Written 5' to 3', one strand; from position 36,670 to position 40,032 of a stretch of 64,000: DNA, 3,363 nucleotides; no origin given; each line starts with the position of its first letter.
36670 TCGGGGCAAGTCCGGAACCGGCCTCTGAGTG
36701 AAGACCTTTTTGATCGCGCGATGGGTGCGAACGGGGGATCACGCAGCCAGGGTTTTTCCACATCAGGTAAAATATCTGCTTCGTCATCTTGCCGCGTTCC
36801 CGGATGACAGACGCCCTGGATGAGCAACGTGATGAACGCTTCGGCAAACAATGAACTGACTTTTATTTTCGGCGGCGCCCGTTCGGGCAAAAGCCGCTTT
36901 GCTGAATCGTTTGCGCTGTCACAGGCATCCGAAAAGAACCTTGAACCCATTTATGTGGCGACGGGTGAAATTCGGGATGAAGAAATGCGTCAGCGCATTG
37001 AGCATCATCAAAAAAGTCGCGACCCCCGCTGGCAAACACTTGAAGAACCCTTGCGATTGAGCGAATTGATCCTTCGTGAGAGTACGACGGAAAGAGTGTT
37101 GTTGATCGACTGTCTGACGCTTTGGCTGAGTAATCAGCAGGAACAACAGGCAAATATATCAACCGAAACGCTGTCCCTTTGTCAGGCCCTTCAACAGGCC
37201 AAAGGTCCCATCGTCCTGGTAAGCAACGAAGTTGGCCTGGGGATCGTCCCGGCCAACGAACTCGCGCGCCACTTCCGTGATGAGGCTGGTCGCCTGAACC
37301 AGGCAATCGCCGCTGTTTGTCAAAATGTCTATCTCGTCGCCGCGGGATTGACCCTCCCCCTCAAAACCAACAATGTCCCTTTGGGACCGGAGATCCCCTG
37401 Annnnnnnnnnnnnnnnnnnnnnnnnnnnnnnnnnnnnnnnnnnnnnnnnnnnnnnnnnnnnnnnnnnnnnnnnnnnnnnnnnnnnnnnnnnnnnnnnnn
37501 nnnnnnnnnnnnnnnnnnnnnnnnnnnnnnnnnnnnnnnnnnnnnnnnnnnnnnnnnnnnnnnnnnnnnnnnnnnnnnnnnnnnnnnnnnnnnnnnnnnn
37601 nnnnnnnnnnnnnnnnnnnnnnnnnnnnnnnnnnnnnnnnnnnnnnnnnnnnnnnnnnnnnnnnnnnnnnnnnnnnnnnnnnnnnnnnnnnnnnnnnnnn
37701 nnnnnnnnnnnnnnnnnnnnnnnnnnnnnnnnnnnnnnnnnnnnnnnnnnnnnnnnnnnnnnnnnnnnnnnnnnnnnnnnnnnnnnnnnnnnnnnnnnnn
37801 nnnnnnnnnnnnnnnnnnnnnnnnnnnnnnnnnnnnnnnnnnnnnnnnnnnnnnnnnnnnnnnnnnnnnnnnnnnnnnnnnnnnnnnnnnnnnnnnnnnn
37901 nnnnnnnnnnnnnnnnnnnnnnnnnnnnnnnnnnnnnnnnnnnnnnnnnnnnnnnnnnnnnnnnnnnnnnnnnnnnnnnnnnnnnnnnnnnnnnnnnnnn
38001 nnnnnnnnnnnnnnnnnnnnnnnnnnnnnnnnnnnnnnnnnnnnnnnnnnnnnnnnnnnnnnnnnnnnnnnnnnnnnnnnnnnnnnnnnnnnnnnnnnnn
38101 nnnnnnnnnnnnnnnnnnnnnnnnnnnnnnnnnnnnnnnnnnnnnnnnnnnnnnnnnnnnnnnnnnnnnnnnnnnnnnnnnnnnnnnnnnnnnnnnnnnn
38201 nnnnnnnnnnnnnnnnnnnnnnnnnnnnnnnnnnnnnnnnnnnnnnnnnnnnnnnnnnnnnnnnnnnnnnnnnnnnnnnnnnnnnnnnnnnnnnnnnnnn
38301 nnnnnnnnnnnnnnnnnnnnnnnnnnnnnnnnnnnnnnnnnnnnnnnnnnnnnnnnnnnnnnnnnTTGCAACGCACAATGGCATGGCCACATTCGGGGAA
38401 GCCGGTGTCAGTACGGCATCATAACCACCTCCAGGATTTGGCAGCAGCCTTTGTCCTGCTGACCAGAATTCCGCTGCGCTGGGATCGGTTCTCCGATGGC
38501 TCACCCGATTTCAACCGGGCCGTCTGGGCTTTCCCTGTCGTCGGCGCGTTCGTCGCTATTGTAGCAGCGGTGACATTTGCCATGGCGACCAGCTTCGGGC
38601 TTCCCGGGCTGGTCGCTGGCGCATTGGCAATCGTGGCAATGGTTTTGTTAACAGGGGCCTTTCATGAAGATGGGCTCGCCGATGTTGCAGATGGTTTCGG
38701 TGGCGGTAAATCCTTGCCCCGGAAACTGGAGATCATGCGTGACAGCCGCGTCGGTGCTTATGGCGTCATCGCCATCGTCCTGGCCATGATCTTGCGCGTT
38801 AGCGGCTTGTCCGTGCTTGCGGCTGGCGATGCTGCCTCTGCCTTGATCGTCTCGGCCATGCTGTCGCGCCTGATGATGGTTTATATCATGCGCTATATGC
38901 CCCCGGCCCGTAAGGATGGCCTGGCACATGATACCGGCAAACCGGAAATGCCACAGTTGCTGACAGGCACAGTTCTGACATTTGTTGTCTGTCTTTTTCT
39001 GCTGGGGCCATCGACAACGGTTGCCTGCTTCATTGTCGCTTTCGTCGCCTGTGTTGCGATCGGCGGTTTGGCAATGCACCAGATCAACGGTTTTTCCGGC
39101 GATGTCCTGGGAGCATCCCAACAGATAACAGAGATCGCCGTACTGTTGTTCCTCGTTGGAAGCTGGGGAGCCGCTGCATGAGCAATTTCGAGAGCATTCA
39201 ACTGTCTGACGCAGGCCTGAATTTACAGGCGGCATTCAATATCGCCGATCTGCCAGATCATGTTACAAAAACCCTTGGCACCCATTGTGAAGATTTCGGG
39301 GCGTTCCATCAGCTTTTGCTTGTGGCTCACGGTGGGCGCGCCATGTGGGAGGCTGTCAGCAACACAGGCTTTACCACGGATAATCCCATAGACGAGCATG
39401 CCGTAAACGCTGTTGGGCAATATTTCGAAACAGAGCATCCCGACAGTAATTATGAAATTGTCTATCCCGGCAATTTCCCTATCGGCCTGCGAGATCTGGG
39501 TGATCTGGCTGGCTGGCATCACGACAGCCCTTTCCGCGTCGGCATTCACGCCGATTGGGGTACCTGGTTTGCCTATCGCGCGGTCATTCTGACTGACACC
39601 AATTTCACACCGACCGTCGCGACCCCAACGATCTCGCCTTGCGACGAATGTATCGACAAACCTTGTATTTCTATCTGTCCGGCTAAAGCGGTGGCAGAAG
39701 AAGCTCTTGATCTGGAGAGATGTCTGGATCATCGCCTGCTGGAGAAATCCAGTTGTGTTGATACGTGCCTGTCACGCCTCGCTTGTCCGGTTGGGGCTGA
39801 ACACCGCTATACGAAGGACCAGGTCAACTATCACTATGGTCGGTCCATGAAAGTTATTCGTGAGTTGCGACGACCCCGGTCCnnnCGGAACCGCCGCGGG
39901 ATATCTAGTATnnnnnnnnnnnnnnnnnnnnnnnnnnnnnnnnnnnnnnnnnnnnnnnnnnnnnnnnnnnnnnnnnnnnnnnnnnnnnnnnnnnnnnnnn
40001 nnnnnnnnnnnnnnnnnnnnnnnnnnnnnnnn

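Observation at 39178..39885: Uncharacterised Cys-rich protein fused into the cobU-cobT-cobS riboswitch operon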

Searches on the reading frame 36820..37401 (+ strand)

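Call 3: search_protein_families(library=pfam, proteins=[window:36820-37401:+], max_evalue=0.1)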
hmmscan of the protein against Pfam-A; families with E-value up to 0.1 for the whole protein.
window:36820-37401:+ (193 aa): 6 families
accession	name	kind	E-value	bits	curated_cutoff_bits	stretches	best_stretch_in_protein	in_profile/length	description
PF02283.22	CobU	-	3.1e-59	199.7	27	1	14-180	1-167/168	Cobinamide kinase / cobinamide phosphate guanyltransferase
PF06745.19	ATPase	-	2.3e-05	24.3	26.6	1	11-62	19-69/231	KaiC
PF01637.24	ATPase_2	-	0.006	16.9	33.2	1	9-70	18-78/225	ATPase domain predominantly from Archaea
PF03796.21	DnaB_C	-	0.0089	15.9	27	0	4-61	12-68/255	DnaB-like helicase C terminal domain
PF02611.20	CDH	-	0.031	14.3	25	1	54-137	118-202/224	CDP-diacylglycerol pyrophosphatase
PF00006.31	ATP-synt_ab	-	0.06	13.4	29.5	0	14-66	17-66/213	ATP synthase alpha/beta family, nucleotide-binding domain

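Call 4: search_protein_families(library=ncbifam, proteins=[window:36820-37401:+], max_evalue=0.1)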
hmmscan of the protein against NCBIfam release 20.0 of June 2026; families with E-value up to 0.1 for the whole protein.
window:36820-37401:+ (193 aa): 3 families
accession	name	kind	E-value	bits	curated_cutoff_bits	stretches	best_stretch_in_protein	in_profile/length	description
NF004469.0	PRK05800.1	equivalog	1.1e-61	207.5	161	1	12-183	3-171/173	bifunctional adenosylcobinamide kinase/adenosylcobinamide-phosphate guanylyltransferase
NF053861.1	DS8_antiphage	equivalog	0.00054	17.8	790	1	2-110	361-463/994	anti-phage protein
NF003986.0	PRK05471.1-5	equivalog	0.0072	15.5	252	1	54-159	149-254/261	CDP-diacylglycerol diphosphatase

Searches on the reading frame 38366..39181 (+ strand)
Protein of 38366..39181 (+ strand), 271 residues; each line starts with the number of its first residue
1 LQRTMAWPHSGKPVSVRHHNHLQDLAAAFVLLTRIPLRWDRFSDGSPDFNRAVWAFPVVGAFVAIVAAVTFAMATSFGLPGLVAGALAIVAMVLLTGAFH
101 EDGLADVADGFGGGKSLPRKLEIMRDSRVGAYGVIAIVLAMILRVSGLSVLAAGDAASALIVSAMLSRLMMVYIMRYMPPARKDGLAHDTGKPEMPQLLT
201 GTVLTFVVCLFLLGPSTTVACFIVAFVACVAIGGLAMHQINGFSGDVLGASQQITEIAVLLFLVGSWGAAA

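Call 3: search_protein_families(library=pfam, proteins=[window:38366-39181:+], max_evalue=0.1)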
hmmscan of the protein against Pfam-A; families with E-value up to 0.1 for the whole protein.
window:38366-39181:+ (271 aa): 2 families
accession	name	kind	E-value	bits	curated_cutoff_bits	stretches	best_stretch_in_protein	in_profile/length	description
PF02654.20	CobS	-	7.6e-51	173.6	23.2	1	28-261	1-207/207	Cobalamin-5-phosphate synthase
PF14023.12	Bestrophin-like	-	0.0032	17.5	32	1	37-95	154-212/232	Bestrophin-like domain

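Call 4: search_protein_families(library=ncbifam, proteins=[window:38366-39181:+], max_evalue=0.1)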
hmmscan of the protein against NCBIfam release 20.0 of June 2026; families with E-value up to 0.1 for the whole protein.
window:38366-39181:+ (271 aa): 7 families
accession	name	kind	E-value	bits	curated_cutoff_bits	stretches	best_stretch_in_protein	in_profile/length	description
NF001276.0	PRK00235.1-2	equivalog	2.8e-61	207.2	322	1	19-264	4-257/260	adenosylcobinamide-GDP ribazoletransferase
NF001277.0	PRK00235.1-3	equivalog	2.7e-49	168.1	273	1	20-265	3-251/255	adenosylcobinamide-GDP ribazoletransferase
TIGR00317.1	cobS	equivalog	1.9e-38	132.7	110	1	24-262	4-240/241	adenosylcobinamide-GDP ribazoletransferase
NF001278.0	PRK00235.1-5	equivalog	8e-37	127.2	252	1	23-263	3-241/246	adenosylcobinamide-GDP ribazoletransferase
NF001279.0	PRK00235.2-1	equivalog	1.2e-24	87.3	282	1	23-256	3-237/248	adenosylcobinamide-GDP ribazoletransferase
NF001282.0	PRK00235.2-4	equivalog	2.2e-15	56.7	342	1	16-230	15-220/286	adenosylcobinamide-GDP ribazoletransferase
NF033133.1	vanT-L-cat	exception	0.018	14.3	750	1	115-188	26-98/366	serine racemase VanT-L catalytic subunit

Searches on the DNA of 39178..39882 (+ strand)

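Call 41: search_rna_families(sources=[L002, L003, L005, L006, L015, L030, L032], threshold=gathering)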
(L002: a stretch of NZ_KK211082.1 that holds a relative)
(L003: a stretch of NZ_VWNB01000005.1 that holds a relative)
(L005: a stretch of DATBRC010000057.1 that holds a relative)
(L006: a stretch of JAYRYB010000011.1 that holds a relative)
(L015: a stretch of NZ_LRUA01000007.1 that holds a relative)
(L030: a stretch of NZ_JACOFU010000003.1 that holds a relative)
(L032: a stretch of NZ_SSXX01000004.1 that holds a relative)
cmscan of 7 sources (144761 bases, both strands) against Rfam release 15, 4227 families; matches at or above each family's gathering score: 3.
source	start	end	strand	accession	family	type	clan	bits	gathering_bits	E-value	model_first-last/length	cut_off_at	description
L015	9709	9781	-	RF00005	tRNA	Gene; tRNA;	CL00001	68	29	2.6e-12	1-71/71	no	tRNA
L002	12475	12527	+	RF03163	c4-a1b1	Gene; antisense;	CL00128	50.2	46.7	2.3e-09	1-53/53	no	a1, b1 targets of C4 antisense RNA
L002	12591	12676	+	RF01695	C4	Gene; antisense;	CL00128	49.6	45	3.7e-06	1-87/87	no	C4 antisense RNA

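Call 92: search_rna_families(sources=[L001, L008, L039, L085, L088, L074, L011], threshold=gathering)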
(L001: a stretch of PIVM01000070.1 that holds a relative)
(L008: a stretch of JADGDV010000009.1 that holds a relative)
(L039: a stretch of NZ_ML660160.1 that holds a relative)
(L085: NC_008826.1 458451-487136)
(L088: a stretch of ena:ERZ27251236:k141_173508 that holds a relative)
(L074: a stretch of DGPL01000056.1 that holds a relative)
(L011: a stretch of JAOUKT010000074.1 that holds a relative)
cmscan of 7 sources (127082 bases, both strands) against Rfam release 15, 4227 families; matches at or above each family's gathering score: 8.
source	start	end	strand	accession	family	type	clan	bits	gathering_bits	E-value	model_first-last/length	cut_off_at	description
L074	9408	9608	-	RF00174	Cobalamin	Cis-reg; riboswitch;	CL00101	108.5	31.5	6e-26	1-189/189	no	Cobalamin riboswitch aptamer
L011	5244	5473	-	RF00174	Cobalamin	Cis-reg; riboswitch;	CL00101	103.8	31.5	1.4e-24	1-189/189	no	Cobalamin riboswitch aptamer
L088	12411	12661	-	RF00174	Cobalamin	Cis-reg; riboswitch;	CL00101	86.7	31.5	1.1e-19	1-189/189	no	Cobalamin riboswitch aptamer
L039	4912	5077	+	RF00174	Cobalamin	Cis-reg; riboswitch;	CL00101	83.2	31.5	1.1e-18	1-189/189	no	Cobalamin riboswitch aptamer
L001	9754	9827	-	RF00005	tRNA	Gene; tRNA;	CL00001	62.9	29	5.7e-11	1-71/71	no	tRNA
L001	10015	10101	-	RF00005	tRNA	Gene; tRNA;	CL00001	57.4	29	1.8e-09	1-71/71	no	tRNA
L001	6142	6307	+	RF00174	Cobalamin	Cis-reg; riboswitch;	CL00101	55.6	31.5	8.2e-11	1-189/189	no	Cobalamin riboswitch aptamer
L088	1332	1473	+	RF00174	Cobalamin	Cis-reg; riboswitch;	CL00101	52.8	31.5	5.2e-10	1-189/189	no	Cobalamin riboswitch aptamer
